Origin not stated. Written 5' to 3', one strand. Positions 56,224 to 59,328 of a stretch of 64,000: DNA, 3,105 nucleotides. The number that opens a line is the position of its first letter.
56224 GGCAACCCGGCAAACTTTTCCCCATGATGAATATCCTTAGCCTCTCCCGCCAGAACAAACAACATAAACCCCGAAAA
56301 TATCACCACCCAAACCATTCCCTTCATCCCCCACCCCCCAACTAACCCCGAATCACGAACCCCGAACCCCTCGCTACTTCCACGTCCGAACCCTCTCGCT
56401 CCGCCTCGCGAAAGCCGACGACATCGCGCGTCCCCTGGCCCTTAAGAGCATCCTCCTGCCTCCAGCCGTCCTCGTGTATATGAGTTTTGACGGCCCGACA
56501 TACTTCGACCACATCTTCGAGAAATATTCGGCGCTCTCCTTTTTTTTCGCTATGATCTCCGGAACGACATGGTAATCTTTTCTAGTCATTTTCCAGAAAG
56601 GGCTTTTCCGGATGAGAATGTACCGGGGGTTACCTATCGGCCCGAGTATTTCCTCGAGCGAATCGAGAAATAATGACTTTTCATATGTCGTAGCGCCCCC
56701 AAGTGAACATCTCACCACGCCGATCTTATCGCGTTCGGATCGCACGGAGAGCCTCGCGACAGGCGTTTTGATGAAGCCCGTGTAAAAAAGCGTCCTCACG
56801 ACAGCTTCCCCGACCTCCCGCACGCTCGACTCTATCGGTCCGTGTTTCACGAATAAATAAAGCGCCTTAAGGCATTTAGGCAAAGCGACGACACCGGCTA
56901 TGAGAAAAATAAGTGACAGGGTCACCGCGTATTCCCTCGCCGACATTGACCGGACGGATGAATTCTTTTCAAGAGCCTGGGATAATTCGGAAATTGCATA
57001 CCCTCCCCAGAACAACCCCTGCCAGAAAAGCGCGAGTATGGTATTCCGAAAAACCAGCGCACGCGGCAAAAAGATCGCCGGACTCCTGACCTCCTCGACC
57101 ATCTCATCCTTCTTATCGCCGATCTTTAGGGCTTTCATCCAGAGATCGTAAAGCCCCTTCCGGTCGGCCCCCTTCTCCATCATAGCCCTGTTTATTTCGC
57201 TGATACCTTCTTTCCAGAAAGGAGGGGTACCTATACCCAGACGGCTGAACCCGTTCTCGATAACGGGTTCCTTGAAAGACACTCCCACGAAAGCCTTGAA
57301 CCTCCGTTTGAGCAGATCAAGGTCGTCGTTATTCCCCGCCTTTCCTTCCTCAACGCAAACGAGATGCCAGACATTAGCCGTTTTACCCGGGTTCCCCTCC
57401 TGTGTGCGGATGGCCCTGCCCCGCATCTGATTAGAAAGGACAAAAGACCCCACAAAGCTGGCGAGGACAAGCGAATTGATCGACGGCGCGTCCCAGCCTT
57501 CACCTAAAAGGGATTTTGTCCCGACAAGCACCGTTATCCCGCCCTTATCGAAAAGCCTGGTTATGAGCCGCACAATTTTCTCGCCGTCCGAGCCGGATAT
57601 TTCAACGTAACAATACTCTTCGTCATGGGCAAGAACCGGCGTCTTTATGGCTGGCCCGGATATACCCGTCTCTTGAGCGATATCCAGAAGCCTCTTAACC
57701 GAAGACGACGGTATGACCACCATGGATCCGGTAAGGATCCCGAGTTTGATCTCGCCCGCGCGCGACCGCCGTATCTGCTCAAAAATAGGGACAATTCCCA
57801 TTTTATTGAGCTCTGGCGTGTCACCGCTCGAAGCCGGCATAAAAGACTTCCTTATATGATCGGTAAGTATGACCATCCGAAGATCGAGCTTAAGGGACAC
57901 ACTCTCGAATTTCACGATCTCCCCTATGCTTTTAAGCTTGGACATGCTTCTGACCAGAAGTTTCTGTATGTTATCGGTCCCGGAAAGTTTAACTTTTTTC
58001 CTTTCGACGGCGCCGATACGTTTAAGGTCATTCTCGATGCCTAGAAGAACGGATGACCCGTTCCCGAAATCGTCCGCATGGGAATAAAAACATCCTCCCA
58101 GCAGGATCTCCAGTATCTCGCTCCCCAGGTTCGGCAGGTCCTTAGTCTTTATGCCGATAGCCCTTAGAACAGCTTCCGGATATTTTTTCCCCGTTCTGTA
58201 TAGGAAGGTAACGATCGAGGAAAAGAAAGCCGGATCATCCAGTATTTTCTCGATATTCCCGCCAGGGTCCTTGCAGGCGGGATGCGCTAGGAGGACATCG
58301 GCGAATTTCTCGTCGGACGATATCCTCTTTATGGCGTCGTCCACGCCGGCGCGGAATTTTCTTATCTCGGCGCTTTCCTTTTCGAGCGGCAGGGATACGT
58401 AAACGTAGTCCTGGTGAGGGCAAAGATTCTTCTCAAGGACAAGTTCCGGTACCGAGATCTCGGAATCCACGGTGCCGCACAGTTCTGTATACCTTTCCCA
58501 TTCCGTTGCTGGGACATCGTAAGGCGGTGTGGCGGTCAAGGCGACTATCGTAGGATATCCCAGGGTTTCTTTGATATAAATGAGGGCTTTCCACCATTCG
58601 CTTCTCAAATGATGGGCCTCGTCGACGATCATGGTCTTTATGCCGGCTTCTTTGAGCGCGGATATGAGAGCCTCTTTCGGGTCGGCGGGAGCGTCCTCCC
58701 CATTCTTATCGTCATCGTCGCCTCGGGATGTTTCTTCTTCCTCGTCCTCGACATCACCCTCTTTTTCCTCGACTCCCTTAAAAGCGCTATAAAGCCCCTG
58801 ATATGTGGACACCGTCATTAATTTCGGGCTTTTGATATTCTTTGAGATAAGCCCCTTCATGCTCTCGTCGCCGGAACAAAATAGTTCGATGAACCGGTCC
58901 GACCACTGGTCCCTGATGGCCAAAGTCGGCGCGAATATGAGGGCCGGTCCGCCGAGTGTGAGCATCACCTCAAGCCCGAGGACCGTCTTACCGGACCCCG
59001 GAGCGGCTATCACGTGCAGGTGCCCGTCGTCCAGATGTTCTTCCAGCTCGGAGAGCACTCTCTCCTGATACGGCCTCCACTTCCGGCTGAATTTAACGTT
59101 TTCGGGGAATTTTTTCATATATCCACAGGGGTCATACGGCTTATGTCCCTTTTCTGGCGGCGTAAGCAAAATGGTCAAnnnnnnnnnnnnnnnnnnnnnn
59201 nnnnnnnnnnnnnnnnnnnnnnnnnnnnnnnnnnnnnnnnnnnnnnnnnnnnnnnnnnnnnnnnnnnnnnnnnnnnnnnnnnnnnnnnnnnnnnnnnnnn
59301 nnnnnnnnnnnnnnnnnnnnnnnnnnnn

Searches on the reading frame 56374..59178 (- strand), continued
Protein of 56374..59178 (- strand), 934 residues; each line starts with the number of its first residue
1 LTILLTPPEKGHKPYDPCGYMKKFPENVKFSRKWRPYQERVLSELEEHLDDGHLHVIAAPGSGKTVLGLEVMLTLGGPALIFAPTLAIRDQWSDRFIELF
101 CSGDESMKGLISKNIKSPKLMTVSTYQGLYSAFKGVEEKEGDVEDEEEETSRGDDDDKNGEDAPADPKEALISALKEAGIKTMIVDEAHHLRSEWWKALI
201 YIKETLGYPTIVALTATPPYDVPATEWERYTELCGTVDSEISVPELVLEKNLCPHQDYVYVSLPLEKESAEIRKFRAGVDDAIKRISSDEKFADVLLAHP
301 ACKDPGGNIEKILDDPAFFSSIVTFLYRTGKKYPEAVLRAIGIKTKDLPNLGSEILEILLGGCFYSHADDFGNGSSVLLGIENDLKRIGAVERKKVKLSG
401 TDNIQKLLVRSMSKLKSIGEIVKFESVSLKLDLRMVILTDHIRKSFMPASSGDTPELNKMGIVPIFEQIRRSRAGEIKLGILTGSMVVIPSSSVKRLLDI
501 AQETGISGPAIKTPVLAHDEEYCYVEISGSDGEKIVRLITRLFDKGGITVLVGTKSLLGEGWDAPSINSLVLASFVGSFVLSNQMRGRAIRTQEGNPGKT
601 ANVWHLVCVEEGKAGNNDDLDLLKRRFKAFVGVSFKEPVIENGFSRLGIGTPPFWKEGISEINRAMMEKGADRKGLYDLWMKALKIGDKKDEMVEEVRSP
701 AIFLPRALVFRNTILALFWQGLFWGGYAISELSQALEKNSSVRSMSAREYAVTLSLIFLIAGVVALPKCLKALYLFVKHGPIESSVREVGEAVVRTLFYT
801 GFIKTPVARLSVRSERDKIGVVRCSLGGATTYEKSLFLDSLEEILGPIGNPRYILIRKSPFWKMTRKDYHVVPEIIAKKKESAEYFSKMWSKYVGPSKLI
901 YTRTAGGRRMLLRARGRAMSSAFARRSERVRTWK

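Call 22: find_encoding_contigs(protein=window:56374-59118:-, flank=10000, max_places=4)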
Protein window:56374-59118:- (914 aa): no gene with exactly this product is on record in the collection.

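Call 39: predict_structure(alignment_id=A1)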
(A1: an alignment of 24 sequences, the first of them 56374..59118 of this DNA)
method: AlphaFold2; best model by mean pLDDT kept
length: 914 residues; sequences in the alignment: 24
mean_pLDDT: 75.0   pTM: 0.61
mean pLDDT of the five models: 75.0, 69.3, 66.4, 65.1, 55.2
residues with pLDDT >= 90: 106; 70-90: 501; 50-70: 246; < 50: 61
segments of 3 or more residues with pLDDT < 50: 121-143, 556-562, 670-673, 720-723, 840-844, 901-914
pLDDT, mean of each block of 10 residues (from residue 1): 62 73 73 71 74 82 75 68 66 86 86 74 37 34 64 89 82 79 87 69 64 74 65 75 89 89 90 91 86 86 90 85 78 87 88 86 88 79 76 88 90 85 85 82 91 85 86 92 81 90 83 75 88 69 64 56 54 61 85 69 64 73 69 84 90 82 68 55 60 61 68 59 54 69 68 59 72 89 78 72 72 70 73 75 59 85 90 81 79 67 42 38
secondary structure, 60 per line:
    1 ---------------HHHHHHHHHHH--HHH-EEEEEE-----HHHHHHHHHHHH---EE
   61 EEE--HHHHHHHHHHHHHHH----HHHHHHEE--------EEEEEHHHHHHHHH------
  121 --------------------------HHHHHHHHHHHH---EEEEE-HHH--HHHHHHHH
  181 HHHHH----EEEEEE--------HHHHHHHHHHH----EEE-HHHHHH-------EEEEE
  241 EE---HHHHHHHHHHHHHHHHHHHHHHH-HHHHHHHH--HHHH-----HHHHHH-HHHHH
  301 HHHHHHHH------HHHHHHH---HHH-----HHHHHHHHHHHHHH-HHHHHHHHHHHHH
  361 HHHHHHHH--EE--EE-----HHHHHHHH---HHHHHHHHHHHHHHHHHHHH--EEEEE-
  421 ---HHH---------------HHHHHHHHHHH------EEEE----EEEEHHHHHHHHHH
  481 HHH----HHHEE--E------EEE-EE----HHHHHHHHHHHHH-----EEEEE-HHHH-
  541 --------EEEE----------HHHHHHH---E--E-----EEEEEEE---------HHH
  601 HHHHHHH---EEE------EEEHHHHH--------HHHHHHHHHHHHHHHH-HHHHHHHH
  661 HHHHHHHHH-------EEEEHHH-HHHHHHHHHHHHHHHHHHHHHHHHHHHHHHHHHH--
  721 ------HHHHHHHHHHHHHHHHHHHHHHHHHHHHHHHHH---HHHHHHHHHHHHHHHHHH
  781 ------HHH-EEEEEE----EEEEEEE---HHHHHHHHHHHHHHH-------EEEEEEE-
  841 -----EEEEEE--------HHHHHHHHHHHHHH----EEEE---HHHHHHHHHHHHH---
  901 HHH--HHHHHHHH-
elements in order (helices of 4 or more, strands of 3 or more residues): H16-26 E33-38 H44-55 E59-63 H66-80 H85-90 E101-105 H106-114 H147-158 E162-166 H173-185 E190-195 H204-214 E219-221 H223-228 E236-242 H246-268 H270-277 H280-283 H289-294 H296-308 H315-321 H333-346 H348-368 H382-389 H393-412 E415-419 H442-452 E459-462 E467-470 H471-483 E502-504 H512-524 E530-534 H536-539 E549-552 H563-569 E582-588 H598-607 E611-613 E620-622 H623-627 H636-651 H653-669 E677-680 H685-718 H727-759 H763-780 E791-796 E801-807 H811-825 E833-839 E846-851 H860-873 E878-881 H885-897 H906-913

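Call 45: fold_search(model_id=the predicted structure, library=pdb)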
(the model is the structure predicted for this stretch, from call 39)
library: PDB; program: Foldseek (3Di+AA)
matches with E <= 10: 1326; with E <= 0.001: 244
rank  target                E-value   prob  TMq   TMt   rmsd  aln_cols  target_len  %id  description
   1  5tnu_A                1.3e-13  1.00  0.17  0.33  20.8       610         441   15  S. tokodaii XPB II crystal structure at 3.0 Angstrom resolution (released 2017-11-01)
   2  6p4w_A                6.3e-13  1.00  0.23  0.38  11.0       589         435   15  XPB helicase in a complex with truncated Bax1 from Sulfurisphaera tokodaii at 2.96 Angstrom resolution (released 2020-06-03)
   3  6p4o_A                9.9e-13  1.00  0.24  0.43  12.4       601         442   16  Complex of XPB helicase with Bax1 endonuclease from Sulfurisphaera tokodaii at 3.15 Angstroms resolution (released 2020-06-03)
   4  6p4o_C                1.0e-12  1.00  0.24  0.43  11.2       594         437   15  Complex of XPB helicase with Bax1 endonuclease from Sulfurisphaera tokodaii at 3.15 Angstroms resolution (released 2020-06-03)
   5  6p66_C                3.1e-12  1.00  0.17  0.31  22.0       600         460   17  The crystal structure of the XPB complex with Bax1 from Archaeoglobus fulgidus at 3.0 Angstrom resolution (released 2020-06-17)
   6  6p66_A                5.6e-12  1.00  0.17  0.33  21.4       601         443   17  The crystal structure of the XPB complex with Bax1 from Archaeoglobus fulgidus at 3.0 Angstrom resolution (released 2020-06-17)
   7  6p4f_C                1.2e-11  1.00  0.29  0.57  11.5       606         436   15  Crystal structure of the XPB-Bax1-forked DNA ternary complex (released 2020-06-17)
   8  6p4o_E                1.9e-11  1.00  0.24  0.43  11.3       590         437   14  Complex of XPB helicase with Bax1 endonuclease from Sulfurisphaera tokodaii at 3.15 Angstroms resolution (released 2020-06-03)
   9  2fwr_A                2.5e-11  1.00  0.16  0.32  21.3       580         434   17  Structure of Archaeoglobus Fulgidis XPB (released 2006-04-18)
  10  1wp9_B                3.4e-11  1.00  0.28  0.47  13.3       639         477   15  Crystal structure of Pyrococcus furiosus Hef helicase domain (released 2005-02-01)
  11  1wp9_A                4.1e-11  1.00  0.28  0.47  13.0       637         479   15  Crystal structure of Pyrococcus furiosus Hef helicase domain (released 2005-02-01)
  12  1wp9_C                5.8e-11  1.00  0.28  0.48  13.0       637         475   15  Crystal structure of Pyrococcus furiosus Hef helicase domain (released 2005-02-01)
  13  2fwr_C                6.4e-11  1.00  0.16  0.33  21.1       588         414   15  Structure of Archaeoglobus Fulgidis XPB (released 2006-04-18)
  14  2fwr_B                7.4e-11  1.00  0.17  0.35  21.7       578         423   18  Structure of Archaeoglobus Fulgidis XPB (released 2006-04-18)
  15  1wp9_D                1.3e-10  1.00  0.27  0.47  13.2       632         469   16  Crystal structure of Pyrococcus furiosus Hef helicase domain (released 2005-02-01)
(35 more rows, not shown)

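Call 57: search_dna_similar(query=window:56374-59118:-, collection=plasmids, mode=protein, max_rows=15)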
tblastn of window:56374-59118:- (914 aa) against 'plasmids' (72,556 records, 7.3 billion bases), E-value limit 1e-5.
Records with a match: 5; places in all: 5; records where one place covers at least 80% of the query: 4.
Best place of each record, by identity: <60% 5.
By first word of the organism name: Tritonibacter 2; Chondrinema 1; Paenibacillus 1; Rhodovulum 1.
By predicted mobility (MOB-suite, as given by PLSDB): non-mobilizable 5.
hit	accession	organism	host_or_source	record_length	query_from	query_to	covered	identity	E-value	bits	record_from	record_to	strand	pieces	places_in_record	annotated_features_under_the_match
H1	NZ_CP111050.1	Chondrinema litorale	Seaweed,red alga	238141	1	914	100%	41.4%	0e+0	660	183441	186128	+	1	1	DEAD/DEAH box helicase family protein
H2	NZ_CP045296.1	Paenibacillus cellulositrophicus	cell culture,Thai soil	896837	2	914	100%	39.5%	0e+0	653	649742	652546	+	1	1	DEAD/DEAH box helicase family protein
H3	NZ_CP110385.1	Tritonibacter mobilis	-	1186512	8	881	96%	28.8%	9e-85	306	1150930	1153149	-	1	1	record has no annotation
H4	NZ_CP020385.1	Rhodovulum sp. MB263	cell culture,mud flat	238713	8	881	92%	27.1%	3e-67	283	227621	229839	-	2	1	DEAD/DEAH box helicase family protein | hypothetical protein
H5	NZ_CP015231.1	Tritonibacter mobilis F1926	cell culture,seawater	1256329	8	686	74%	30.6%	3e-75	277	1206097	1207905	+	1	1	record has no annotation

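Call 58: search_dna_similar(query=window:56374-59118:-, collection=phages, mode=protein, max_rows=10)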
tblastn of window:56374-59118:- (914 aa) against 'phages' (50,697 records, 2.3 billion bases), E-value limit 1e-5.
Records with a match: 2; places in all: 2; records where one place covers at least 80% of the query: 2.
Best place of each record, by identity: <60% 2.
By first word of the organism name: Bacteriophage 2.
By host as written in the record: - 2.
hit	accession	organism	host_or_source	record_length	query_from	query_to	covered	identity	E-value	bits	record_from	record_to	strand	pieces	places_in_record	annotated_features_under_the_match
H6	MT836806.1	Bacteriophage sp.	human fecal samples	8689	8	881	96%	35.0%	2e-154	509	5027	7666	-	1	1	record has no annotation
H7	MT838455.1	Bacteriophage sp.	human fecal samples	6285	8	881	96%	34.8%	6e-156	510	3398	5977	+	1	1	record has no annotation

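Call 59: get_annotated_region(hit=H2, flank=7000)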
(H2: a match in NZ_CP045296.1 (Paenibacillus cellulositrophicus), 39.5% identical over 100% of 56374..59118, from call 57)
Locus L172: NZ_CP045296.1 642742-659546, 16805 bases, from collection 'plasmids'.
description: Paenibacillus cellulositrophicus strain KACC 16577 plasmid unnamed1, complete sequence
organism: Paenibacillus cellulositrophicus (NCBI taxid 562959)
taxonomy: Bacteria; Bacillota; Bacilli; Bacillales; Paenibacillaceae; Paenibacillus; Paenibacillus cellulositrophicus
host: -; source: cell culture,Thai soil; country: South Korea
typing (MOB-suite, as given by PLSDB): non-mobilizable
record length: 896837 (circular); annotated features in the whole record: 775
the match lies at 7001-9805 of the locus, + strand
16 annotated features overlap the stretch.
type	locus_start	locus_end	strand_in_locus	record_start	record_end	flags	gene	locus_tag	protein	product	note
CDS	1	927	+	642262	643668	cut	-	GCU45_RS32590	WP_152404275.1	ATP-binding protein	-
CDS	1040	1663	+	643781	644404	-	-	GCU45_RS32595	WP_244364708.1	undecaprenyl-diphosphatase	-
CDS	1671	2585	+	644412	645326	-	-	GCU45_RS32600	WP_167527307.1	alkaline phosphatase family protein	-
CDS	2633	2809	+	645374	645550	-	-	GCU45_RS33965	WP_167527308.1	hypothetical protein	-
CDS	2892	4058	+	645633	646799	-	-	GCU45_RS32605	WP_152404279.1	glycosyltransferase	-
CDS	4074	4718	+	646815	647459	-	-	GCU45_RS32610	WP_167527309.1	VTT domain-containing protein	-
CDS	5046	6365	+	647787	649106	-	-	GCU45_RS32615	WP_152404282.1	VTT domain-containing protein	-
CDS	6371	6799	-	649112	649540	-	-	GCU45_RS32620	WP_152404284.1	EamA family transporter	-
CDS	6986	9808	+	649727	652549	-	-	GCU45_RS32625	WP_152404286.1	DEAD/DEAH box helicase family protein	-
CDS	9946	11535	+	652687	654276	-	-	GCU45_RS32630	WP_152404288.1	copper amine oxidase N-terminal domain-containing protein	-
CDS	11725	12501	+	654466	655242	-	-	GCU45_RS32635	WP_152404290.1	NUDIX domain-containing protein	-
CDS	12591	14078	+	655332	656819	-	-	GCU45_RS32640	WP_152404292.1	nicotinate phosphoribosyltransferase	GO:0009435 - NAD biosynthetic process [Evidence IEA]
CDS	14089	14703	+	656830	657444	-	nadD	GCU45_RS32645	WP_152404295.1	nicotinate (nicotinamide) nucleotide adenylyltransferase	GO:0009435 - NAD biosynthetic process [Evidence IEA]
CDS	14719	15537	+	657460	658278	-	nadE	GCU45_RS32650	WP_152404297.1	ammonia-dependent NAD(+) synthetase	GO:0009435 - NAD biosynthetic process [Evidence IEA]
CDS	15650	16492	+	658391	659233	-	-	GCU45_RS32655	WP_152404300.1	nucleotidyltransferase domain-containing protein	-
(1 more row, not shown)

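Call 75: search_protein_families(library=phrogs, proteins=[window:56374-59118:-], max_evalue=0.01)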
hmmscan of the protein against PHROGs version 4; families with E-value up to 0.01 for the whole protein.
window:56374-59118:- (914 aa): 4 families
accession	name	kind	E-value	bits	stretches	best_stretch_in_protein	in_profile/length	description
phrog_16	-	DNA, RNA and nucleotide metabolism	9.2e-34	117.8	2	10-236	269-451/986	DNA helicase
phrog_62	-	DNA, RNA and nucleotide metabolism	7e-10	38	1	7-198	690-849/1881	DNA helicase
phrog_9690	-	DNA, RNA and nucleotide metabolism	1.7e-07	31.6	1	507-587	191-269/306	DNA helicase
phrog_16694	-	unknown function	0.00025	20.1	1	507-574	597-662/1010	-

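Call 83: find_related_loci(query=A1, collection=viral_contigs, flank=8000)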
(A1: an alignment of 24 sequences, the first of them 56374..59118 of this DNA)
Query A1 (914 aa) in viral_contigs; peptide patterns used: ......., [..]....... (x = any residue, [..] = any of these).
116 stretches matched a pattern; 2 encode a relative of the query (tblastn E <= 1e-3); 2 distinct loci.
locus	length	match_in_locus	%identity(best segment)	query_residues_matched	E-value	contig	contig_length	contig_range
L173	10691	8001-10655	36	8-910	5e-173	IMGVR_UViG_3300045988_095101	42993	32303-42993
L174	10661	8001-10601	32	6-898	3e-133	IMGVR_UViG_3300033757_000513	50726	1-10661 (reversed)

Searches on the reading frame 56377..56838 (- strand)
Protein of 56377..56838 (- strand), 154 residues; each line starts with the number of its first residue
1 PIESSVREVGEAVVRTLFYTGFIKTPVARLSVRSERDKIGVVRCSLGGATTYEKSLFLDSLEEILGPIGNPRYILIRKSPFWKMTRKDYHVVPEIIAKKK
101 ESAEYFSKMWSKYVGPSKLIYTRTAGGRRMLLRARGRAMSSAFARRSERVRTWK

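Call 52: search_protein_families(library=pfam, proteins=[window:56377-56838:-], max_evalue=10)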
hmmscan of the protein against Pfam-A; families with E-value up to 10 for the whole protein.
window:56377-56838:- (154 aa): 0 families

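Call 55: search_solved_structures(query=A3, max_evalue=10)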
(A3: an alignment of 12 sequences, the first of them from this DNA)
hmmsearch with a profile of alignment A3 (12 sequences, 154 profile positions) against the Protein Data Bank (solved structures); distinct sequences matched with E-value up to 10: 0.

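Call 60: search_protein_representatives(protein=window:56377-56838:-)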
Query: 154 residues. Proteins with E-value up to 0.001 (for the whole library): 973; up to 1e-10: 516; up to 1e-30: 67. The best 150 are listed.
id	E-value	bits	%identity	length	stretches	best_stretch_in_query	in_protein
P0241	4.3e-55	202.3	58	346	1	3-154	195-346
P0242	1.7e-49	184.2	54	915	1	1-154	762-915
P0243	2.7e-46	173.8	51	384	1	1-154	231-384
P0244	1.1e-44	168.6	53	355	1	1-154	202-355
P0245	1.7e-44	168.0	52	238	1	1-154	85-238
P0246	2.5e-41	157.7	51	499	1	3-154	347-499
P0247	9.0e-41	155.9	48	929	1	2-154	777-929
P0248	3.1e-40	154.1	48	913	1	3-154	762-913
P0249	3.8e-40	153.8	45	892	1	1-154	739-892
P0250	1.0e-39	152.5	49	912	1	3-154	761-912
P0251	1.8e-39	151.6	48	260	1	2-154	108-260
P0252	3.8e-39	150.6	47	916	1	2-154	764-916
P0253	1.5e-38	148.7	46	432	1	2-154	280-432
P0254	4.4e-38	147.1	48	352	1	4-154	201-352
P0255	6.3e-38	146.6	47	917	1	1-153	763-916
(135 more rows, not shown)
